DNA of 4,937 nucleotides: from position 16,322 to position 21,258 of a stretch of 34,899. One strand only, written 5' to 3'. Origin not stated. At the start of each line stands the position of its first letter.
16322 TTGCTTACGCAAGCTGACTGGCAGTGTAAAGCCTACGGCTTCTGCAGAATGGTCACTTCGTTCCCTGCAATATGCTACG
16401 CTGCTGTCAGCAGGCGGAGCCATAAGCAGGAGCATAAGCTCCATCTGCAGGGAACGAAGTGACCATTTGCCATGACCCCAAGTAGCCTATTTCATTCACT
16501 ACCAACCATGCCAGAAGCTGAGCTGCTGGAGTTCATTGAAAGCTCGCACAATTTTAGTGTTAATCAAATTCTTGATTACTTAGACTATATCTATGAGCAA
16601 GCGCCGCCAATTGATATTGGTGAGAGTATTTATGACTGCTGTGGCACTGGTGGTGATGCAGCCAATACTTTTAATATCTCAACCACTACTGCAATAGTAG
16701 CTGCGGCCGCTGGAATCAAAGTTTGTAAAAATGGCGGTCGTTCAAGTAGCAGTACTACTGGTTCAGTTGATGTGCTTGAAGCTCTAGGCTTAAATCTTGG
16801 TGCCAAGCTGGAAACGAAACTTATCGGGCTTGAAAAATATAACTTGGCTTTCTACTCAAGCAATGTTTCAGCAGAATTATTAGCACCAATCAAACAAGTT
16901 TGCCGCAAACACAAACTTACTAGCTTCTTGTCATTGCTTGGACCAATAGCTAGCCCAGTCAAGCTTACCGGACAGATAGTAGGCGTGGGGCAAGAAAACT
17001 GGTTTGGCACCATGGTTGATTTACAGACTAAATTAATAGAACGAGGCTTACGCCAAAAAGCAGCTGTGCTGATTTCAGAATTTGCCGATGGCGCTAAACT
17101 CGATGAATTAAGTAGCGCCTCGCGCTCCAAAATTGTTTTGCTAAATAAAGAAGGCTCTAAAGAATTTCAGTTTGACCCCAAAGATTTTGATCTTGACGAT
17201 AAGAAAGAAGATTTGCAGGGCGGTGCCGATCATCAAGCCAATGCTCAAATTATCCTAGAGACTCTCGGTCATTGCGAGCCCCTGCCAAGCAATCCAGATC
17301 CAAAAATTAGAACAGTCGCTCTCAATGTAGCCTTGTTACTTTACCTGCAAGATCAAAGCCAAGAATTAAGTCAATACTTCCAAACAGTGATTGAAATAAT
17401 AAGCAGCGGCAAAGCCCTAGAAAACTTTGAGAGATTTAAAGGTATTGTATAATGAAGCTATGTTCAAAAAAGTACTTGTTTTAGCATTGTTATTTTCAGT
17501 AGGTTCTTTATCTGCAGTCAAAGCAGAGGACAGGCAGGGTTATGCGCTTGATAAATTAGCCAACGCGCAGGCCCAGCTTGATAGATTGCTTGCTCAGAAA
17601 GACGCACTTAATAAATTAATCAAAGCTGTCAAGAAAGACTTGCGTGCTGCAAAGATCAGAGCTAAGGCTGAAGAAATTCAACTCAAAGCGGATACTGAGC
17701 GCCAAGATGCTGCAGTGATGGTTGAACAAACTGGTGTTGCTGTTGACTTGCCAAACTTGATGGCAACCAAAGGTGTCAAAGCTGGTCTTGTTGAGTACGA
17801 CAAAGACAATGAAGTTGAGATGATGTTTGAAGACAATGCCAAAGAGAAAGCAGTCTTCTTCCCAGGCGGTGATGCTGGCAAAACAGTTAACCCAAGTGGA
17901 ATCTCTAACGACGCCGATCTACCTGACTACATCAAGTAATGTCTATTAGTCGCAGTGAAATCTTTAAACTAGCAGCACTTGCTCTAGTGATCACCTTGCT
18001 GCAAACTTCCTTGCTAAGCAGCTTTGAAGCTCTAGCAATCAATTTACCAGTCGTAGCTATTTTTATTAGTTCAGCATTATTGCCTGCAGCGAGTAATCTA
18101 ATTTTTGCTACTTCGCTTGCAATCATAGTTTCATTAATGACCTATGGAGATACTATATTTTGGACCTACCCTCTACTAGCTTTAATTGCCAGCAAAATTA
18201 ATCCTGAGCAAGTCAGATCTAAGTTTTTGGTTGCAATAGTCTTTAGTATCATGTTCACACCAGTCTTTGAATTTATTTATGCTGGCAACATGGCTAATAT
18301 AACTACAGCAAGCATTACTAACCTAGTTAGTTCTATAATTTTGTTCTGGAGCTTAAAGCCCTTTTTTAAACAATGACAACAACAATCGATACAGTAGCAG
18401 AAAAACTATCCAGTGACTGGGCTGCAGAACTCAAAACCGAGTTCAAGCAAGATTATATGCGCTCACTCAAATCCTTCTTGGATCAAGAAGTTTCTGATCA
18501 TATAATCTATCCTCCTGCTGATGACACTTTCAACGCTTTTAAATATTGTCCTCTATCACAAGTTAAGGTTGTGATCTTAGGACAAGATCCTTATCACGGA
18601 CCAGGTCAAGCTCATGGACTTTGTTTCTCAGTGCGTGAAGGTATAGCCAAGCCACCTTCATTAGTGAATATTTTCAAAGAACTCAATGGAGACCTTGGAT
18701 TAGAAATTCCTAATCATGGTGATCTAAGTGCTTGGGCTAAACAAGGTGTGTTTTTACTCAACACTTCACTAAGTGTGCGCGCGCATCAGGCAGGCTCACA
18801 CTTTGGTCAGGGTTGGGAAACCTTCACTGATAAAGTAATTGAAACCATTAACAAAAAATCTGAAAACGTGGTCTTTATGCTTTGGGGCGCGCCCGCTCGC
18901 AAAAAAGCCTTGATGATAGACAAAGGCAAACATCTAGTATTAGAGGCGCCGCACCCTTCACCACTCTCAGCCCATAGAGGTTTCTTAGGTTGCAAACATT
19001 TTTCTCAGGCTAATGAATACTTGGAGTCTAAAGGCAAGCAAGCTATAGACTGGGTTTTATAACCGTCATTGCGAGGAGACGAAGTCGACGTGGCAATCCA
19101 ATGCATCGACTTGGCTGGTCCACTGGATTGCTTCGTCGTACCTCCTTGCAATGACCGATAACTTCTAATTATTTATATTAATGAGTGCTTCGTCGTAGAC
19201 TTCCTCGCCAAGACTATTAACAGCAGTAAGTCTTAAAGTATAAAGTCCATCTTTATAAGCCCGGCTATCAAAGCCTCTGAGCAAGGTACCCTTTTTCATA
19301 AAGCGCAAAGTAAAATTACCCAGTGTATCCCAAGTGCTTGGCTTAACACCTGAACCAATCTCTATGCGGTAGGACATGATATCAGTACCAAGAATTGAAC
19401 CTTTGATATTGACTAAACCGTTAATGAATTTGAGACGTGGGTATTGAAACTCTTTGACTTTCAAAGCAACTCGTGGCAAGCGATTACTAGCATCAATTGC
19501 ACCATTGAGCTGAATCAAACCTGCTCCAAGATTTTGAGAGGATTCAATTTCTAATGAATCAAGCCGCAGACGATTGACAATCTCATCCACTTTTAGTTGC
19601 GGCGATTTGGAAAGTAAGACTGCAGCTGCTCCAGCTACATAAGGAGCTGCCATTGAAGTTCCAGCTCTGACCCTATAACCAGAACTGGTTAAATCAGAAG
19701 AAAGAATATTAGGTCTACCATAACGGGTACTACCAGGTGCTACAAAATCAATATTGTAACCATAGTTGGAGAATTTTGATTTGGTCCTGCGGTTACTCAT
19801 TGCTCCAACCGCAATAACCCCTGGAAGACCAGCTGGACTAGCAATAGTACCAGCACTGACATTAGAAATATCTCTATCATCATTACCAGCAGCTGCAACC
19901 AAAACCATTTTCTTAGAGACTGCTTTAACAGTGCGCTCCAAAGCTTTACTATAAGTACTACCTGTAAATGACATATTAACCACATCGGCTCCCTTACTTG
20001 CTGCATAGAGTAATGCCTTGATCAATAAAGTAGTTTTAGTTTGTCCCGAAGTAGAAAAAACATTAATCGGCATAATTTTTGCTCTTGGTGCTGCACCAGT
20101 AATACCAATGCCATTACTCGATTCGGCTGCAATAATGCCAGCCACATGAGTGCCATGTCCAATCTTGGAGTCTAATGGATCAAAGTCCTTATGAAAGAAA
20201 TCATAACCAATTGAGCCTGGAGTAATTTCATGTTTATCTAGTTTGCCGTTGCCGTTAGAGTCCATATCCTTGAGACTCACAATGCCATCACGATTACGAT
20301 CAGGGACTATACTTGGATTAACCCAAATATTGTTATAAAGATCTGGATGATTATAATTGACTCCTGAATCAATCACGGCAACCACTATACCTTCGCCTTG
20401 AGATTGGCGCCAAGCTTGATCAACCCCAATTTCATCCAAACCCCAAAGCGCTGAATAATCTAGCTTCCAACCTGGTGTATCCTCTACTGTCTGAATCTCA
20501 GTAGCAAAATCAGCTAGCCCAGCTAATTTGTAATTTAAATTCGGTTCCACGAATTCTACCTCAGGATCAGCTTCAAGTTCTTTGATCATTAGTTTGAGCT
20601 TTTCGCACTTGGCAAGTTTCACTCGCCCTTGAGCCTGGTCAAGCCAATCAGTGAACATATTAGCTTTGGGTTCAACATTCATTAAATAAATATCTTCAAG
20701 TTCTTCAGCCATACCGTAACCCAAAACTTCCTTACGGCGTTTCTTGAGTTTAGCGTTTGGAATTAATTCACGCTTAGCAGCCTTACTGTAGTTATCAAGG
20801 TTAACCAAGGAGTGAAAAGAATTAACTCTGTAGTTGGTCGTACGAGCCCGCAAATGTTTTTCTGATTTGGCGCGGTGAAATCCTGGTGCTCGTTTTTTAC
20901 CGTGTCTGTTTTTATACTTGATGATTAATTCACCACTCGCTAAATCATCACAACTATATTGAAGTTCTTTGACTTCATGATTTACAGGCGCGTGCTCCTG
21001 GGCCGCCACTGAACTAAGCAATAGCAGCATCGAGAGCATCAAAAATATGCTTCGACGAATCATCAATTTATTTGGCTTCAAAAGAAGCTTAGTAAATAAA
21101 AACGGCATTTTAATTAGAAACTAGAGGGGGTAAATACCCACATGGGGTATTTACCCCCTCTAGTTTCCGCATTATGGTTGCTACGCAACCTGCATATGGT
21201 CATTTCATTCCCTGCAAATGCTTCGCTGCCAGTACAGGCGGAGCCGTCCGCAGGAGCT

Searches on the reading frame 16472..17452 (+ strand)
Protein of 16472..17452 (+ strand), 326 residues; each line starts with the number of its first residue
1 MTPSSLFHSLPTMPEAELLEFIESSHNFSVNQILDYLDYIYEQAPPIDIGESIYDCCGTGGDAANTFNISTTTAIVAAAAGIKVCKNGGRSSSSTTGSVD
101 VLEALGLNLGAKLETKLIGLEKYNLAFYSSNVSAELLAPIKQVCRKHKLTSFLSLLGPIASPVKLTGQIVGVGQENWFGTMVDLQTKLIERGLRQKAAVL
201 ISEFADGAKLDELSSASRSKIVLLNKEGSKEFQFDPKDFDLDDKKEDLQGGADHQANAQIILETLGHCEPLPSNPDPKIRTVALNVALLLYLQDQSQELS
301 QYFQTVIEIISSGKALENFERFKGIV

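Call 14: search_protein_families(library=pfam, proteins=[window:16472-17452:+], max_evalue=0.001)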
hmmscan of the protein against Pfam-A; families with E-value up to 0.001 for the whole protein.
window:16472-17452:+ (326 aa): 1 family
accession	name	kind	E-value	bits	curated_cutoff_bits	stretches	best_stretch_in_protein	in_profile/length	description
PF00591.27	Glycos_transf_3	-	1.5e-48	166.1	27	1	52-316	3-253/253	Glycosyl transferase family, a/b domain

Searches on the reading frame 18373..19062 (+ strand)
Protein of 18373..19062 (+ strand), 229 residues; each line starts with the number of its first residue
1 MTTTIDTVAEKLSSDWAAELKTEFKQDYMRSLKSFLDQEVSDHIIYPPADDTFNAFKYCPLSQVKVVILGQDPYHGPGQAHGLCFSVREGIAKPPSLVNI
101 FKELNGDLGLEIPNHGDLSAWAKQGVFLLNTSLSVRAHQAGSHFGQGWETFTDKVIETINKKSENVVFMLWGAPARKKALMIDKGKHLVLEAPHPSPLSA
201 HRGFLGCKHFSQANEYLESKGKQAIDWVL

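Call 14: search_protein_families(library=pfam, proteins=[window:18373-19062:+], max_evalue=0.001)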
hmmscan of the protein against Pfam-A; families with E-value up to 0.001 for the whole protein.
window:18373-19062:+ (229 aa): 1 family
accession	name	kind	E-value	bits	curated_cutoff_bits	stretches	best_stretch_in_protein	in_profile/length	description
PF03167.25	UDG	-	1.3e-19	71.1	24.3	1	56-217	1-140/141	Uracil DNA glycosylase superfamily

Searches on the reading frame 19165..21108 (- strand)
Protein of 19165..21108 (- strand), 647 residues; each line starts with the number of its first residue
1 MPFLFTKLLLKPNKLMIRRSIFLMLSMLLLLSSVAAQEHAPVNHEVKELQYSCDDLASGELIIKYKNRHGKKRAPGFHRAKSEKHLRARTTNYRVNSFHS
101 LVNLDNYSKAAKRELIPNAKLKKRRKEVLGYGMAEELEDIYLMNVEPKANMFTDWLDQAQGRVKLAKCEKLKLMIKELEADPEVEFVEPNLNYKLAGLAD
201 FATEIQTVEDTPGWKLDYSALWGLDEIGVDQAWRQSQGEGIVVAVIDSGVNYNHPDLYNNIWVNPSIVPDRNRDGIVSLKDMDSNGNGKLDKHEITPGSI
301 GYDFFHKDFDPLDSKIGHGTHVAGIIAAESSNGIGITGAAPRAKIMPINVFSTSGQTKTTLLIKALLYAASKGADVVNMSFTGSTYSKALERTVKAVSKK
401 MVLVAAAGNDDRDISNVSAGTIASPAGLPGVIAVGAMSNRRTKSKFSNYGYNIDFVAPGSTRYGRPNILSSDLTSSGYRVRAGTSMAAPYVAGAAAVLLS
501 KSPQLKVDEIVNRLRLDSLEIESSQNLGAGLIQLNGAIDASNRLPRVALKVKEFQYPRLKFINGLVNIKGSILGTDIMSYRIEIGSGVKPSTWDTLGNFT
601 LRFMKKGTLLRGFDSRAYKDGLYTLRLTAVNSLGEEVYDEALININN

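Call 14: search_protein_families(library=pfam, proteins=[window:19165-21108:-], max_evalue=0.001)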
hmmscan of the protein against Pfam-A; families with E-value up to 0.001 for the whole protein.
window:19165-21108:- (647 aa): 2 families
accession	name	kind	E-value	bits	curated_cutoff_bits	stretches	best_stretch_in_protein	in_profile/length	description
PF00082.27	Peptidase_S8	-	5.3e-56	190.5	21.8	1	238-510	1-265/288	Subtilase family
PF22148.1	Fervidolysin_NPro-like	-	0.00098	19.9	21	0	162-190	53-81/81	Fervidolysin N-terminal prodomain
